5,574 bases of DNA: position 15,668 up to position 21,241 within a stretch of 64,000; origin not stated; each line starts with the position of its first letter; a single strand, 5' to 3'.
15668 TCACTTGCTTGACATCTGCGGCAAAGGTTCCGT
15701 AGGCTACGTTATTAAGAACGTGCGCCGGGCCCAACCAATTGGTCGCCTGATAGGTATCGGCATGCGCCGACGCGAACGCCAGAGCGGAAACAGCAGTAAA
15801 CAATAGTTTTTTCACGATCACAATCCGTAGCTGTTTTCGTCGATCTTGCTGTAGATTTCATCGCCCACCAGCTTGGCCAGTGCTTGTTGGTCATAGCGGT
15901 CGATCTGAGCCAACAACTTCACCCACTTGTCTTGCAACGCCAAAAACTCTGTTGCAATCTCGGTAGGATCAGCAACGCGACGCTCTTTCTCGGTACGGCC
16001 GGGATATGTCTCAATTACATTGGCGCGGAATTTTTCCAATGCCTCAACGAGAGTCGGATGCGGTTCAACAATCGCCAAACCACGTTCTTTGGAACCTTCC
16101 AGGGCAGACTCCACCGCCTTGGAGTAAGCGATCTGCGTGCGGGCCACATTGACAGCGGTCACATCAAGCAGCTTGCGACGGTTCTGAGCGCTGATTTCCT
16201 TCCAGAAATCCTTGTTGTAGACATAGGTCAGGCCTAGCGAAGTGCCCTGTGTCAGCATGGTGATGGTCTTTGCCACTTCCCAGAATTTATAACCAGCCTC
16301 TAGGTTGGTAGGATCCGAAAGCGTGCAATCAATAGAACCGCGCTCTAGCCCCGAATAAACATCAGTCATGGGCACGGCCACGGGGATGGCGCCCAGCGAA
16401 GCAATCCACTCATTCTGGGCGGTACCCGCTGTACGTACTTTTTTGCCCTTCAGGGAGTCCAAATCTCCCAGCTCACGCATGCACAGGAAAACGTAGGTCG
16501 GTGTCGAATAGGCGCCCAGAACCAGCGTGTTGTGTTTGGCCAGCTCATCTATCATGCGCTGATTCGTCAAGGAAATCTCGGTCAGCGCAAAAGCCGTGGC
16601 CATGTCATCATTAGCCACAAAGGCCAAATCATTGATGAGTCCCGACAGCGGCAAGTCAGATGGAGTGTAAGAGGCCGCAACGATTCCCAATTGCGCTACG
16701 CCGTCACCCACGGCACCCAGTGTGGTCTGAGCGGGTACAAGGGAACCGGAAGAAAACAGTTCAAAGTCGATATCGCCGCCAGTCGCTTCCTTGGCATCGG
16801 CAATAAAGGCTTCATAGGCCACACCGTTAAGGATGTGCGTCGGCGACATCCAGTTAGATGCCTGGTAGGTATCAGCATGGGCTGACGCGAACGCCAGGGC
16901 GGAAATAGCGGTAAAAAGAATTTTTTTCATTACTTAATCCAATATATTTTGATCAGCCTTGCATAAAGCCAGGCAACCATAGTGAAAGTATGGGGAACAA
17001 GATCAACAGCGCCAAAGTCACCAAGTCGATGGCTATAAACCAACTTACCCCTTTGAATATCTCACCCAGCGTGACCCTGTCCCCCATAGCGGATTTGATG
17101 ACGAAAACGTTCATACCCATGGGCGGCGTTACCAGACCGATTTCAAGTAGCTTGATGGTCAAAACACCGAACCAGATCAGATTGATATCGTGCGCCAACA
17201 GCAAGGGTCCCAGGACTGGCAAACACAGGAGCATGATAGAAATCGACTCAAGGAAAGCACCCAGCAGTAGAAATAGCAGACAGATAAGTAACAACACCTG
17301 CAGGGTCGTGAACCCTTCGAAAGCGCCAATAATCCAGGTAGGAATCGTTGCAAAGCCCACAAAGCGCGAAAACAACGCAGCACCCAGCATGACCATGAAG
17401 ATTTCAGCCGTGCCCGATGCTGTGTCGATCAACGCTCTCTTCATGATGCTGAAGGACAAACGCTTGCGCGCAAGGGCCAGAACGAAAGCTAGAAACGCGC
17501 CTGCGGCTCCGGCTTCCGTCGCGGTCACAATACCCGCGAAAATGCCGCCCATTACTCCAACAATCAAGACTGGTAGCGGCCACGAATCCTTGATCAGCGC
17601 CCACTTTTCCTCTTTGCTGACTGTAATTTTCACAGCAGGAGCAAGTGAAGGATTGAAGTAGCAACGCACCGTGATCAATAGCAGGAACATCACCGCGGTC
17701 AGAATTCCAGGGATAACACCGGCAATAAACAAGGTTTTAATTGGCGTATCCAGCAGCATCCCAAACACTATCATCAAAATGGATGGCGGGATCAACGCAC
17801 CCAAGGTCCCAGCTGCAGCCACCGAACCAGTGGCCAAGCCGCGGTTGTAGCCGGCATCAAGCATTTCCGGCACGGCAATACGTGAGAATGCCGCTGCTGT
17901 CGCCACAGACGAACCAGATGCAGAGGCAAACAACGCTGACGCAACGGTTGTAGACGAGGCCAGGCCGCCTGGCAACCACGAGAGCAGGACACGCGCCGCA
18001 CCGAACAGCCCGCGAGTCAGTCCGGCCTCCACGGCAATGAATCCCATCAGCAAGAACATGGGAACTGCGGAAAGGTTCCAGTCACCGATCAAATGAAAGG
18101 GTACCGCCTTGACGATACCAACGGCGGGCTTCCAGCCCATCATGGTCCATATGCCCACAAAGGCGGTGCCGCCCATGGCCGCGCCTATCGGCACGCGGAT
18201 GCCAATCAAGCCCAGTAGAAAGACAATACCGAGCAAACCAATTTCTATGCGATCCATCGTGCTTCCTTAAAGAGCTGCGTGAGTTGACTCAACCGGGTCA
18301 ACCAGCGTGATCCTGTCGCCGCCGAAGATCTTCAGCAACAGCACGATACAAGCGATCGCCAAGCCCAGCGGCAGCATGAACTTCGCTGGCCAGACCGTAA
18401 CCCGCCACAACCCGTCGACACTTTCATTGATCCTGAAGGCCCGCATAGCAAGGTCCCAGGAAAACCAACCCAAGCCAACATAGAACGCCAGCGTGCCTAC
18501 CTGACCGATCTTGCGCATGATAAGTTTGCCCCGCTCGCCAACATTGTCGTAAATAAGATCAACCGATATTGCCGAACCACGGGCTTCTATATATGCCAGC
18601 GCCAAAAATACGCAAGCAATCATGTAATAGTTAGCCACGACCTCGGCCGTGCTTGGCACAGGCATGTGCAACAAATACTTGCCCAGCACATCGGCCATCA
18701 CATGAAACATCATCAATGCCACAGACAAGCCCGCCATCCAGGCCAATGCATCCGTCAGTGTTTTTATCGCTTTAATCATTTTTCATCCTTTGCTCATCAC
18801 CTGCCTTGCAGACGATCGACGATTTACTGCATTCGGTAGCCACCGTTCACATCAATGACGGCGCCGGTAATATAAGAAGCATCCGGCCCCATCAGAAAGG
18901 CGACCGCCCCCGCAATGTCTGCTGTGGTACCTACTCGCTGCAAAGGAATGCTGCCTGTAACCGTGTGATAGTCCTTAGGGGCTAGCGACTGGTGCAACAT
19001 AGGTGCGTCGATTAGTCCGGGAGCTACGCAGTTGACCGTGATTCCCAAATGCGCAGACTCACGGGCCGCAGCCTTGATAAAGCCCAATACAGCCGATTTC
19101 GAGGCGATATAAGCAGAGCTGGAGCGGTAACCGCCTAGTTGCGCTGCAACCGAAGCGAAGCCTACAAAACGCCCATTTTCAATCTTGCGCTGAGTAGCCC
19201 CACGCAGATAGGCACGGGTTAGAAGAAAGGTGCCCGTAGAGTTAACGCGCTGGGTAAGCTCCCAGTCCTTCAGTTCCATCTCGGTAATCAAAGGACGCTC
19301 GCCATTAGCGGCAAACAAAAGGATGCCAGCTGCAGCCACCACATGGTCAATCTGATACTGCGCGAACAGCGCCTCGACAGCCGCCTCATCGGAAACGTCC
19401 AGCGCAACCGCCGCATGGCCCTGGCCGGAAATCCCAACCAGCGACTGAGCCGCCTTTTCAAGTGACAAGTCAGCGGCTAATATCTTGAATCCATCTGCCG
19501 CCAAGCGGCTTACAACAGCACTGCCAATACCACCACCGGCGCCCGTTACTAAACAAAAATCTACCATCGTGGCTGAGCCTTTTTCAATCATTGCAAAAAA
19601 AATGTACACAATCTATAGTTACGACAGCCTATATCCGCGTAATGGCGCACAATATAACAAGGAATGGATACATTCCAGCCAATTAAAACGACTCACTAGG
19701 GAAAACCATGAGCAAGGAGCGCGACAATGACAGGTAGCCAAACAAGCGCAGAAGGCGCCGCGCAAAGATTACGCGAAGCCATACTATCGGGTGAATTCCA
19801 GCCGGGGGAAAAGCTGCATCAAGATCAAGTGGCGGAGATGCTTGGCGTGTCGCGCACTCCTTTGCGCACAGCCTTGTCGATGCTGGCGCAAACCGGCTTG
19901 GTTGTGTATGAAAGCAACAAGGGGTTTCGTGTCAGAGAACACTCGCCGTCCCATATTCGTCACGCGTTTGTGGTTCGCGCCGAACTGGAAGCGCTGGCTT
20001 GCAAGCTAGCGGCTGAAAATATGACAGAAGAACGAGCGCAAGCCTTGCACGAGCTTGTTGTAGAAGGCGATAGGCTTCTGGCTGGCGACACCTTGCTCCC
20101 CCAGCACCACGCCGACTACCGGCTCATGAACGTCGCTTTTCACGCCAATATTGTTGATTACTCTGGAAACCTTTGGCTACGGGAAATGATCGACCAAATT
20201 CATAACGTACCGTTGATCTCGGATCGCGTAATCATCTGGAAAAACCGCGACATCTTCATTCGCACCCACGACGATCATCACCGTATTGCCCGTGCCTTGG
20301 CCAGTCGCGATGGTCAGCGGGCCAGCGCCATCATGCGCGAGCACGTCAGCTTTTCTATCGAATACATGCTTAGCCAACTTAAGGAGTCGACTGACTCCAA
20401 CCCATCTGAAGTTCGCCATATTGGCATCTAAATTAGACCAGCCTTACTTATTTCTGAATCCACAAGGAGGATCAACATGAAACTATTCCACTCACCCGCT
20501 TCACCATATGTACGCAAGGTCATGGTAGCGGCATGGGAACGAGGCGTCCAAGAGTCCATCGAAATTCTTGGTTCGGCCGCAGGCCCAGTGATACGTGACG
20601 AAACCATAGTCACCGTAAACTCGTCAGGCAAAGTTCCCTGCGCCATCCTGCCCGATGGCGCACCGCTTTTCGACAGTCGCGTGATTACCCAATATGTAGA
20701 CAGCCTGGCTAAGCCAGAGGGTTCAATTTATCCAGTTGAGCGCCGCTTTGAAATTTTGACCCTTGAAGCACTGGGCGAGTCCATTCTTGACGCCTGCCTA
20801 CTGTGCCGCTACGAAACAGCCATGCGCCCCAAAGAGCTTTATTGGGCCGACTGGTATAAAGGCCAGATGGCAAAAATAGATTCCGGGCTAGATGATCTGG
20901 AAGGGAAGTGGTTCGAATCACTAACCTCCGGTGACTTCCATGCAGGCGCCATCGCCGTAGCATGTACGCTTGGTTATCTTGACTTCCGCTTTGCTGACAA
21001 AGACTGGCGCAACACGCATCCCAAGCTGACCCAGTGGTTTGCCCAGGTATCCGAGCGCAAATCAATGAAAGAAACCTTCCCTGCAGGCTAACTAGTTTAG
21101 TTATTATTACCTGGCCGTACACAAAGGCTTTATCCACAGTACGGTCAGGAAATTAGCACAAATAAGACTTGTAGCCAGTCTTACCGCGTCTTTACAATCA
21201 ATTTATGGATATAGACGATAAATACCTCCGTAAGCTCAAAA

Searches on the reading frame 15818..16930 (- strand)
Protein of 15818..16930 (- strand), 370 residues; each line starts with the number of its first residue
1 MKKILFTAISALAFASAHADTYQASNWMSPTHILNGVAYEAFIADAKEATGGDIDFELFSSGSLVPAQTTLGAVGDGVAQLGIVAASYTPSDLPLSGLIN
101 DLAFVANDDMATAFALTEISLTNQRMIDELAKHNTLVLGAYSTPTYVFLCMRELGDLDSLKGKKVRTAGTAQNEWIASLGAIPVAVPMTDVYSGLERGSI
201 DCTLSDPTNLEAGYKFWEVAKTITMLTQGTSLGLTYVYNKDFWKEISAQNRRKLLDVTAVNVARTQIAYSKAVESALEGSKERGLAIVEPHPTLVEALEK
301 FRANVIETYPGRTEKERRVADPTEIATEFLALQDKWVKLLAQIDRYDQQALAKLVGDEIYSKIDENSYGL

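Call 77: search_protein_families(library=pfam, proteins=[window:15818-16930:-], max_evalue=0.00001)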
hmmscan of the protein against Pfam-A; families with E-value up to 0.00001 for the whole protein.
window:15818-16930:- (370 aa): 1 family
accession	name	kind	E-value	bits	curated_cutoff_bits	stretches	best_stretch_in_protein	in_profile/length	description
PF03480.18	DctP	-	1.1e-32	113.9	23.4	1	29-300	6-273/286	Bacterial extracellular solute-binding protein, family 7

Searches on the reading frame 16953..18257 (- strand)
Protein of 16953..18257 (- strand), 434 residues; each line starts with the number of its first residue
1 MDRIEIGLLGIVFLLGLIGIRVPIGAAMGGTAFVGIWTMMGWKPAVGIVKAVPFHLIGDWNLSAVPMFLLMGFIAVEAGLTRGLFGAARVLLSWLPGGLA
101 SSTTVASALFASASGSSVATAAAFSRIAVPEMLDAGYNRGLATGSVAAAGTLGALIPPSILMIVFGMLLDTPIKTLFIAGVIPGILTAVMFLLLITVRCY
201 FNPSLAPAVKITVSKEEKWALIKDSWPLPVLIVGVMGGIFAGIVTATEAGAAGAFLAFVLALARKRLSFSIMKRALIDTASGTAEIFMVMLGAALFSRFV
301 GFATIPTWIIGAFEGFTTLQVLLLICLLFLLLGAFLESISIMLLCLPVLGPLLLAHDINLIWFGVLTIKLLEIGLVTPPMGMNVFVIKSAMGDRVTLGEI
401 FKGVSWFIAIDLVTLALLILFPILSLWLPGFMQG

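Call 77: search_protein_families(library=pfam, proteins=[window:16953-18257:-], max_evalue=0.00001)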
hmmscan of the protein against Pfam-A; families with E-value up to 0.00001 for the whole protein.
window:16953-18257:- (434 aa): 1 family
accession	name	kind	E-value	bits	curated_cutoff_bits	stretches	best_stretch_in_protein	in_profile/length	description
PF06808.19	DctM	-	1.9e-75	254.7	23.8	1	12-422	2-411/413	Tripartite ATP-independent periplasmic transporter, DctM component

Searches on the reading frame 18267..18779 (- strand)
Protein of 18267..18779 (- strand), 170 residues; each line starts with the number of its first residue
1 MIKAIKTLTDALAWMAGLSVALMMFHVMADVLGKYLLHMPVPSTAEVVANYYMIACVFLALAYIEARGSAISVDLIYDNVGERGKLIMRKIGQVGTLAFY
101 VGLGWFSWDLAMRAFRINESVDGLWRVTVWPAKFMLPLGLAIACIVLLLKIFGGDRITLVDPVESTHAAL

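Call 77: search_protein_families(library=pfam, proteins=[window:18267-18779:-], max_evalue=0.00001)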
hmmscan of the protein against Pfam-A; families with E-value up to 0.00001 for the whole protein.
window:18267-18779:- (170 aa): 1 family
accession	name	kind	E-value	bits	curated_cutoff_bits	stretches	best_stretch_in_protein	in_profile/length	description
PF04290.18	DctQ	-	1.1e-24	87.2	28.3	1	23-153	1-128/132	Tripartite ATP-independent periplasmic transporters, DctQ component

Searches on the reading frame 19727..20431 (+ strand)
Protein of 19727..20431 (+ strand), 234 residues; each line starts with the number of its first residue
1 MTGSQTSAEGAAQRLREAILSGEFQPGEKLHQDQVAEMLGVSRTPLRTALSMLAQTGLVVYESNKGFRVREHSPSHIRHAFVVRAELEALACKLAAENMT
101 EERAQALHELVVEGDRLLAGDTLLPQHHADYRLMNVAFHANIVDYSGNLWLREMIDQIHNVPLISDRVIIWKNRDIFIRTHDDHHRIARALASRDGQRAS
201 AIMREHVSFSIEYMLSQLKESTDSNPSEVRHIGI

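Call 77: search_protein_families(library=pfam, proteins=[window:19727-20431:+], max_evalue=0.00001)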
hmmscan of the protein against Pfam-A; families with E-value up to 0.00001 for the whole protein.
window:19727-20431:+ (234 aa): 2 families
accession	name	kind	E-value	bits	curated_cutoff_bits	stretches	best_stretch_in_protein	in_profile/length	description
PF07729.17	FCD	-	4.2e-20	72.9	24.3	1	81-208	3-124/125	FCD domain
PF00392.27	GntR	-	2.7e-18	65.8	27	1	9-69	3-64/64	Bacterial regulatory proteins, gntR family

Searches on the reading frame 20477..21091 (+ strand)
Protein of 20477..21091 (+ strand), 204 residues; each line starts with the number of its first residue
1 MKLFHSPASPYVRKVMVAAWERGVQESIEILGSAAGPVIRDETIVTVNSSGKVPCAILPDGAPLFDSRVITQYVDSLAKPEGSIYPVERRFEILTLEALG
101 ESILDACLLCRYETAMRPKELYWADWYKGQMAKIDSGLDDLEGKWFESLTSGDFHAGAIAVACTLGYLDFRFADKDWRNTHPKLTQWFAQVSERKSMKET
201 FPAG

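Call 78: search_protein_families(library=pfam, proteins=[window:20477-21091:+], max_evalue=0.00001)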
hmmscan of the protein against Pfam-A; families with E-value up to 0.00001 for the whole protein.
window:20477-21091:+ (204 aa): 3 families
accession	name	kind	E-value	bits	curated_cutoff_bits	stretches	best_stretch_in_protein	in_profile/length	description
PF13409.12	GST_N_2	-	1.6e-11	45.1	25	1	8-76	1-69/70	Glutathione S-transferase, N-terminal domain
PF13410.11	GST_C_2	-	6.4e-11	42.6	24.9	1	125-189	2-68/69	Glutathione S-transferase, C-terminal domain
PF13417.12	GST_N_3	-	1.9e-09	38.1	22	1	3-80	1-73/75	Glutathione S-transferase, N-terminal domain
